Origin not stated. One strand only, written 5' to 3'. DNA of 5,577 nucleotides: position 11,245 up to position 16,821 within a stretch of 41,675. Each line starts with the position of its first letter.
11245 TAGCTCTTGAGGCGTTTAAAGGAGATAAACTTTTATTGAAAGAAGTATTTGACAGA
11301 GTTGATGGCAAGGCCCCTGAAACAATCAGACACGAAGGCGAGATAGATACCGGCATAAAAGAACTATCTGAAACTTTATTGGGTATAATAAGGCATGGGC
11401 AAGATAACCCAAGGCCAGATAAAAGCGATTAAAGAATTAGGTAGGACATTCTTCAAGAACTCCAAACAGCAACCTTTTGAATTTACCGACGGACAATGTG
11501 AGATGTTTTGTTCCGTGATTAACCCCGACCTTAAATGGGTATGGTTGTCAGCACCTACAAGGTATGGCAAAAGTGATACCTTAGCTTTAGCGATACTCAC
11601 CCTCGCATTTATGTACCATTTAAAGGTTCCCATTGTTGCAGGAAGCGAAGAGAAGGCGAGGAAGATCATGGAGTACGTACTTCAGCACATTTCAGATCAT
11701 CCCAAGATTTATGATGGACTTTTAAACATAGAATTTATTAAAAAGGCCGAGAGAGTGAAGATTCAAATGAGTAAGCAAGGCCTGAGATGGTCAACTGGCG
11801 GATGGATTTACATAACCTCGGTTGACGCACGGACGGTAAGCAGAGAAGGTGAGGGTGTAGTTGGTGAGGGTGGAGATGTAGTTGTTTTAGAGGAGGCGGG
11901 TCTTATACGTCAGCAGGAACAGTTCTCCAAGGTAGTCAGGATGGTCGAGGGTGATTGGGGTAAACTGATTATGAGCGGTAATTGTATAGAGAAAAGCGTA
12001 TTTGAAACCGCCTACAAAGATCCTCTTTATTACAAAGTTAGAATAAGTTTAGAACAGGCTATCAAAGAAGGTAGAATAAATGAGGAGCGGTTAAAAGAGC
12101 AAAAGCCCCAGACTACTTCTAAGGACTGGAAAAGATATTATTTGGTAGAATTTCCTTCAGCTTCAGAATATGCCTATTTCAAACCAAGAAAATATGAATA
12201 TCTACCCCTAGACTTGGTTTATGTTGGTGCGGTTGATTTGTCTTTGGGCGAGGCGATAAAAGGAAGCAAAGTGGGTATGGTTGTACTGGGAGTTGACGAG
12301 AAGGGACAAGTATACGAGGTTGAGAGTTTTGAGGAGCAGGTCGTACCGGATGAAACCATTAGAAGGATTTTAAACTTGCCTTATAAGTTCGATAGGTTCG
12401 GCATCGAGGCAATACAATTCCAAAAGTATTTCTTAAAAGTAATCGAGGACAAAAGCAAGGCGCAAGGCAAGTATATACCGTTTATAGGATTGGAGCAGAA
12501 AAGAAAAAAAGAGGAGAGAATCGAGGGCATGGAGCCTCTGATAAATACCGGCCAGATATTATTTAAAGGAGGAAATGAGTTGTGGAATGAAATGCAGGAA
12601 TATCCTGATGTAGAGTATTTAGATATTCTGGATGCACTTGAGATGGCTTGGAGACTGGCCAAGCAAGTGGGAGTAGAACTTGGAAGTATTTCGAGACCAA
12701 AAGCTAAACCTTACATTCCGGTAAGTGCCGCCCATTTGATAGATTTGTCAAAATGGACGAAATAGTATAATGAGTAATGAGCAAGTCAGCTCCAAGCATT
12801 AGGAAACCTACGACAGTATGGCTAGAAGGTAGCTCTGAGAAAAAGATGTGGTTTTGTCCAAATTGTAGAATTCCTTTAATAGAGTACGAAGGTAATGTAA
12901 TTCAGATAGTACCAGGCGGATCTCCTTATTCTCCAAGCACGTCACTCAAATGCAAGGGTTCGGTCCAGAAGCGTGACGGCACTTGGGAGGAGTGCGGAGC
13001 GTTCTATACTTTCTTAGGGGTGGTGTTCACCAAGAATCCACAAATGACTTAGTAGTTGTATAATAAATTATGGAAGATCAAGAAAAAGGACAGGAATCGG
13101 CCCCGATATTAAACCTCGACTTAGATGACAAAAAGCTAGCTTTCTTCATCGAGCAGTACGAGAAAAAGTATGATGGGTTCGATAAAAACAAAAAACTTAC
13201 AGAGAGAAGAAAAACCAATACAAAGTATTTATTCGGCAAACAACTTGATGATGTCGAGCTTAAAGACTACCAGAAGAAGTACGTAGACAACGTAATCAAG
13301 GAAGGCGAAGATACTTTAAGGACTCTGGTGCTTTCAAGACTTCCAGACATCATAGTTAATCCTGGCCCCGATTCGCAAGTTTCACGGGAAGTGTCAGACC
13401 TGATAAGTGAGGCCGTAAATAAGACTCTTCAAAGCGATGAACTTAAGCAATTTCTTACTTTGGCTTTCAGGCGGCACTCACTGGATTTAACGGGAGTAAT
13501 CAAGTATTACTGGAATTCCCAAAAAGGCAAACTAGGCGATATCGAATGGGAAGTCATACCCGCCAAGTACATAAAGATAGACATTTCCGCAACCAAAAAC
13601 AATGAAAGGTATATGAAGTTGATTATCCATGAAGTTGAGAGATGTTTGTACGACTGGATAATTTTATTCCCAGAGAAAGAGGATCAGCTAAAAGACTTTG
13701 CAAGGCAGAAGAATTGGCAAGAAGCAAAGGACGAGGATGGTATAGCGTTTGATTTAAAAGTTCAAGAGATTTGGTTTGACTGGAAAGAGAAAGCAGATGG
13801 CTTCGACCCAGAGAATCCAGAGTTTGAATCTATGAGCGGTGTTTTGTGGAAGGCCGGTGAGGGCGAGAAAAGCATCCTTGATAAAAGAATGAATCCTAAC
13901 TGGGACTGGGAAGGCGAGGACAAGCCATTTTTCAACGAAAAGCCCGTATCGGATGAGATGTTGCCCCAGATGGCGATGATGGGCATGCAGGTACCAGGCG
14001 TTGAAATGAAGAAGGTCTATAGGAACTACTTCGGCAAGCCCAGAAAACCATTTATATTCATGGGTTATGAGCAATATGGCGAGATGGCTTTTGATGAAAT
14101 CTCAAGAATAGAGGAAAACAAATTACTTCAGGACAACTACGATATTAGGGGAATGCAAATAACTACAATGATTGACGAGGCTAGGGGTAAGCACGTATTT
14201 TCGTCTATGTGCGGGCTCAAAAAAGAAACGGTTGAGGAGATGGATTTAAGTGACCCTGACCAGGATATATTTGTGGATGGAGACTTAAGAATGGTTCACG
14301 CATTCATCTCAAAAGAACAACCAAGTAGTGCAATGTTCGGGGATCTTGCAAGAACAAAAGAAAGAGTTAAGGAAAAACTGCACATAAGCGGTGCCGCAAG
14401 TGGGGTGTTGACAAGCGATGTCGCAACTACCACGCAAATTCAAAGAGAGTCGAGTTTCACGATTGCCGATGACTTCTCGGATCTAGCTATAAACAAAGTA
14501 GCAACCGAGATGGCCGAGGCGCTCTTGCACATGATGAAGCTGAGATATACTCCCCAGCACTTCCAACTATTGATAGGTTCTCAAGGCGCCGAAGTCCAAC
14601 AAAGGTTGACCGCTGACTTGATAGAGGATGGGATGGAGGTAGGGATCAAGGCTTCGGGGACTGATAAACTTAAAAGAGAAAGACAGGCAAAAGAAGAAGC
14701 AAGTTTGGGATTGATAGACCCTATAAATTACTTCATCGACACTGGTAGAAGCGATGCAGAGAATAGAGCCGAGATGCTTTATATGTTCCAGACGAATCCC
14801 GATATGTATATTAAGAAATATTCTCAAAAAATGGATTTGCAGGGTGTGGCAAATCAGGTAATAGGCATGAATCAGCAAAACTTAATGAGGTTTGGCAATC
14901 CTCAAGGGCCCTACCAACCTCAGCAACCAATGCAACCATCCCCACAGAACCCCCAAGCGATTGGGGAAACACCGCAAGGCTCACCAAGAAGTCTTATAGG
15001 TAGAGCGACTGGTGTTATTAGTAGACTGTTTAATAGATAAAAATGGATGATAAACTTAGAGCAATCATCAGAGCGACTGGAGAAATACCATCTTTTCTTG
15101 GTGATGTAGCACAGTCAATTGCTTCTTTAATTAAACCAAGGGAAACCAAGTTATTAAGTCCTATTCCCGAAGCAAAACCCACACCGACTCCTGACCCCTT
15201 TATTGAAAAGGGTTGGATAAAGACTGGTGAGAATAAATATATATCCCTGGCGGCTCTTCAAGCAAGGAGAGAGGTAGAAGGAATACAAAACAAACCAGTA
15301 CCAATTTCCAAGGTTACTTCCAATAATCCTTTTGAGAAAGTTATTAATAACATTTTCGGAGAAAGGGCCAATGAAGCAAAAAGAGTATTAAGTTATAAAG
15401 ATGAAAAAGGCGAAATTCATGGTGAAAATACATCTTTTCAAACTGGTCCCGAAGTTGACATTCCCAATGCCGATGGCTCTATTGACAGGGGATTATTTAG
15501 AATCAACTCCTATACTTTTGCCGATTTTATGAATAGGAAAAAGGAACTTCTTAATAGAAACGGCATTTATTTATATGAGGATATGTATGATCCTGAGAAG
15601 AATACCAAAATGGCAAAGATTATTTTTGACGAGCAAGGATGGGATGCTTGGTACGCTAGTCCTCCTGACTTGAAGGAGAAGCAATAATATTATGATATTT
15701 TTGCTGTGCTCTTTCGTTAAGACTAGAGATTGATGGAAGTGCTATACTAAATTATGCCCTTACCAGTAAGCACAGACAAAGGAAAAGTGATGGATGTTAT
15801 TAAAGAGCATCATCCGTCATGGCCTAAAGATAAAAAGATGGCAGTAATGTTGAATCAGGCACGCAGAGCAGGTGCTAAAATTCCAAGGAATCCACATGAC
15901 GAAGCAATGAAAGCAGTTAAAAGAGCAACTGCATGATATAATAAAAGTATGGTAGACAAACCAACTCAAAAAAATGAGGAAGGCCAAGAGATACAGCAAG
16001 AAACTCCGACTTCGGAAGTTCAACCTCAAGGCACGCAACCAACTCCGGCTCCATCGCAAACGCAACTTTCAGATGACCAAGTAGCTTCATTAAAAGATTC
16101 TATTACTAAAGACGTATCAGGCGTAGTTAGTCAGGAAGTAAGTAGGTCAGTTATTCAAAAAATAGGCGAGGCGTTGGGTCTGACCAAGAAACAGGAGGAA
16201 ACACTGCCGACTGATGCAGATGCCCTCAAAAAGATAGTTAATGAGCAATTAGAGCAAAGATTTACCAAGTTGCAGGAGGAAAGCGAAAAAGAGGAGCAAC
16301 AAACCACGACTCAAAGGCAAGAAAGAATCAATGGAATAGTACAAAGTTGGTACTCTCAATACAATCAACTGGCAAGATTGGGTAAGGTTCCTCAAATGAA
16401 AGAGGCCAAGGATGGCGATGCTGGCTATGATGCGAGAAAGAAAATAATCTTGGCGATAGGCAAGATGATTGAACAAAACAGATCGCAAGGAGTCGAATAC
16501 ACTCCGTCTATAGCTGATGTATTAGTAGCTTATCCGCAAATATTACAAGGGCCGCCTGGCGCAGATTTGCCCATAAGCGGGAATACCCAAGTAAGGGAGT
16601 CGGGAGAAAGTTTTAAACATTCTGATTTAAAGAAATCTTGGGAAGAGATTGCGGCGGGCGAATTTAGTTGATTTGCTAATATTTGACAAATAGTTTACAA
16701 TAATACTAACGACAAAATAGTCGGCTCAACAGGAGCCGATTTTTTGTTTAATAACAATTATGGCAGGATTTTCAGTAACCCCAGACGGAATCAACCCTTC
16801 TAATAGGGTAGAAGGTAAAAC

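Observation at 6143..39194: Genome-wide (G)TGnTATAAT element 5-8 nt upstream of ATGs lacking SD: a leaderless-mRNA expression system for late genes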

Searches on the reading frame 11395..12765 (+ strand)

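Call 7: search_protein_families(library=phrogs, proteins=[window:11395-12765:+])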
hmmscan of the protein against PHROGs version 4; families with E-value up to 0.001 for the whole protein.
window:11395-12765:+ (456 aa): 2 families
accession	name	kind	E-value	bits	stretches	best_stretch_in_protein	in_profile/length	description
phrog_38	-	head and packaging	3.2e-31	109.7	1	17-432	278-713/760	terminase large subunit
phrog_2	-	head and packaging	7.9e-13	49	1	26-405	262-562/807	terminase large subunit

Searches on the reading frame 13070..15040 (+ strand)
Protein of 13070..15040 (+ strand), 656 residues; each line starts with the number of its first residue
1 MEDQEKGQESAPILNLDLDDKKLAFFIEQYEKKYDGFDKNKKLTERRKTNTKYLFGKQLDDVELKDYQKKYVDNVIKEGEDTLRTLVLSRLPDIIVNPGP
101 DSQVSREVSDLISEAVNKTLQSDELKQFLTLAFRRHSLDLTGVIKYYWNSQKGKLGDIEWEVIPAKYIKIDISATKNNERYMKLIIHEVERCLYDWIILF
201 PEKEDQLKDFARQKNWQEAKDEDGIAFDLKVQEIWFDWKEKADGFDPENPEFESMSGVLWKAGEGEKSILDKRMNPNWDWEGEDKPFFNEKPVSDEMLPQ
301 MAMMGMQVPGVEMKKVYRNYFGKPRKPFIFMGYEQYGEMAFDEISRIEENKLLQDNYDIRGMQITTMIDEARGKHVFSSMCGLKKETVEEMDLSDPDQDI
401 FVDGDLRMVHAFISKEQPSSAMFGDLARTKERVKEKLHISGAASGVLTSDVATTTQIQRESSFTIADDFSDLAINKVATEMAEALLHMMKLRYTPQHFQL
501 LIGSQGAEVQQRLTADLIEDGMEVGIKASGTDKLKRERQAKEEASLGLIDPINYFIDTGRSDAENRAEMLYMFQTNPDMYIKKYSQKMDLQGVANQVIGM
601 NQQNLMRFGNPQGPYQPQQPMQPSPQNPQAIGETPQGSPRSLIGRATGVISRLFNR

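Call 6: search_dna_similar(query=window:13070-15040:+, collection=phages, mode=protein, max_rows=15)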
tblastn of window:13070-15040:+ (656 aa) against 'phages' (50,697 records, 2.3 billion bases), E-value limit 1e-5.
Records with a match: 2; places in all: 2; records where one place covers at least 80% of the query: 2.
Best place of each record, by identity: <60% 2.
By first word of the organism name: TM7 1; Caudoviricetes 1.
By host as written in the record: candidate division TM7 DolZOral124_TM7_55_12 1; - 1.
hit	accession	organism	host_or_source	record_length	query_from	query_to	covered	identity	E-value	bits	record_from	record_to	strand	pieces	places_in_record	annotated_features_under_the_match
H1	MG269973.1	TM7 phage DolZOral124_53_65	candidate division TM7 ...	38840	9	581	87%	23.8%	5e-18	95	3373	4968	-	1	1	hypothetical protein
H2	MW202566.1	Caudoviricetes sp.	Manatee Spring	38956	9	573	86%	24.1%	5e-30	133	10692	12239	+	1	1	portal protein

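Call 7: search_protein_families(library=phrogs, proteins=[window:13070-15040:+])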
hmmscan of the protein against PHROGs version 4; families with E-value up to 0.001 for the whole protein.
window:13070-15040:+ (656 aa): 0 families

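Call 8: find_related_loci(query=window:13070-15040:+, collection=viral_contigs, flank=10000)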
Query window:13070-15040:+ (656 aa) in viral_contigs; peptide patterns used: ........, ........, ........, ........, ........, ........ (x = any residue, [..] = any of these).
9 stretches matched a pattern; 7 encode a relative of the query (tblastn E <= 1e-3); 7 distinct loci.
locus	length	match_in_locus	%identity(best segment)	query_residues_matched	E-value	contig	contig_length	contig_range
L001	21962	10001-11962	85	3-656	0e+0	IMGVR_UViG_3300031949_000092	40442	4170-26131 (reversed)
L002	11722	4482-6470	60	4-656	0e+0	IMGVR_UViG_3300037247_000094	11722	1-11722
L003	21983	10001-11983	58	8-654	0e+0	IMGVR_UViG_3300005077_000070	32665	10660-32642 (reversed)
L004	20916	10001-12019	54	3-656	0e+0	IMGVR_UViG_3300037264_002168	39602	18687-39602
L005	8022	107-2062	53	9-656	0e+0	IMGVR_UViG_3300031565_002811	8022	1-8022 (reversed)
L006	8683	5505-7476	53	9-656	0e+0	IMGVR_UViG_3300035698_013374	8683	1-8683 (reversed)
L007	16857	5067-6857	38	14-614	4e-120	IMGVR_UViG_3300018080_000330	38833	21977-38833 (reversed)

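Call 29: find_homologous_proteins(query=window:13070-15040:+, max_evalue=1e-10)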
Query window:13070-15040:+ (656 aa): 78 proteins with E <= 1e-10 among 7925 candidates.
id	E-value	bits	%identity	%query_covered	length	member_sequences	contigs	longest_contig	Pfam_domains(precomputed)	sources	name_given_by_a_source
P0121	0.0e+0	1487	100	100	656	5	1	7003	-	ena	-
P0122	0.0e+0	1288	85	100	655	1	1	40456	-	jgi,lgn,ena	-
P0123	0.0e+0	1176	78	99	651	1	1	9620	-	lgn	-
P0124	2.1e-289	980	65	100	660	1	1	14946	-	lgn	-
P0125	4.2e-289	979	66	99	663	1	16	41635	-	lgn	-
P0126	2.5e-288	976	66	100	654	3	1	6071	-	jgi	jgi:hypothetical protein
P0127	2.0e-282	957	65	99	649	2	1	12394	-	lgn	-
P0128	5.2e-274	929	62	100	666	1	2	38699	-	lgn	-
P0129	2.8e-258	877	60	99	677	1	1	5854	-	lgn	-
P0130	1.0e-257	875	59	99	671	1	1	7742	-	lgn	-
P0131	3.5e-257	873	59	100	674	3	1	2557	-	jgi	-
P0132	1.8e-254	864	58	100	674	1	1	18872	-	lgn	-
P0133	4.3e-248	843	58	99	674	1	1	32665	-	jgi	-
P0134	2.9e-236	804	63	86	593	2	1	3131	-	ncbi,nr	ncbi:MAG TPA: hypothetical protein ENI23_15020, partial [bacterium]|nr:hypothetical protein [bacteri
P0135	1.1e-235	802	55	98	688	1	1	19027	-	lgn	-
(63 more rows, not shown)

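Call 65: find_related_loci(query=A3, collection=genome_contigs, flank=10000)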
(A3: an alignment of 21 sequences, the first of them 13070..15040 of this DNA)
Query A3 (656 aa) in genome_contigs; peptide patterns used: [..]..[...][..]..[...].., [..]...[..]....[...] (x = any residue, [..] = any of these).
49 stretches matched a pattern; 3 encode a relative of the query (tblastn E <= 1e-3); 3 distinct loci.
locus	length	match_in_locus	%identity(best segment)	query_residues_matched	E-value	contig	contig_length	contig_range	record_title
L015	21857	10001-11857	37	14-635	7e-118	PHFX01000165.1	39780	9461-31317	MAG: Candidatus Brocadia sp. WS118 scaffold_32, whole genome shotgun sequence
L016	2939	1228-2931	37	65-639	7e-117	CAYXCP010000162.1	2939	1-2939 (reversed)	MAG TPA_asm: uncultured Gammaproteobacteria bacterium isolate SRP278252_co1_241 genome assembly, contig: NODE_73566_leng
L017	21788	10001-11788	38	5-598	2e-105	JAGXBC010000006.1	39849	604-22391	MAG: Patescibacteria group bacterium isolate REEB91 contig-150_1017, whole genome shotgun sequence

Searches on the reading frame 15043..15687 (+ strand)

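Call 7: search_protein_families(library=phrogs, proteins=[window:15043-15687:+])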
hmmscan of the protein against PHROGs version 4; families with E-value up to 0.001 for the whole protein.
window:15043-15687:+ (214 aa): 0 families

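Call 82: search_protein_families(library=pfam, proteins=[window:15043-15687:+], max_evalue=0.01)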
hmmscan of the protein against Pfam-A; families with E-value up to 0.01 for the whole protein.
window:15043-15687:+ (214 aa): 2 families
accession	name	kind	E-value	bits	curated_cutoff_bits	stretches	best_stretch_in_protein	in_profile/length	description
PF18896.5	SLT_3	-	0.002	19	27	1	139-203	34-87/89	Lysozyme like domain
PF00062.25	Lys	-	0.0032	18.1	27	1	142-206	45-109/123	C-type lysozyme/alpha-lactalbumin family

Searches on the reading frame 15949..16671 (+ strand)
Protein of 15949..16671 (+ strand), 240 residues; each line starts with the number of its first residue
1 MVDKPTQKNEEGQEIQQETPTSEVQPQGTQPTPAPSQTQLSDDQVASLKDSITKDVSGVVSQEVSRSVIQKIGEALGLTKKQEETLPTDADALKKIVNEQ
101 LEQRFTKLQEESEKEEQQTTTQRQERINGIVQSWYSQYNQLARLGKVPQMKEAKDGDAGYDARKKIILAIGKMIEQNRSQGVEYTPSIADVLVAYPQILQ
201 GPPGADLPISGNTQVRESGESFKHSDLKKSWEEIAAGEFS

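Call 7: search_protein_families(library=phrogs, proteins=[window:15949-16671:+])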
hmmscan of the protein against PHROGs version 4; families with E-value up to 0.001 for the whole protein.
window:15949-16671:+ (240 aa): 0 families

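Call 82: search_protein_families(library=pfam, proteins=[window:15949-16671:+], max_evalue=0.01)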
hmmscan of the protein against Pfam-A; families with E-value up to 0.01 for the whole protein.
window:15949-16671:+ (240 aa): 1 family
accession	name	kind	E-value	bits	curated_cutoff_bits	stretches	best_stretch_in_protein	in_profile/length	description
PF06810.17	Phage_scaffold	-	0.0077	16.6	35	0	39-123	10-90/170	Phage capsid assembly scaffolding protein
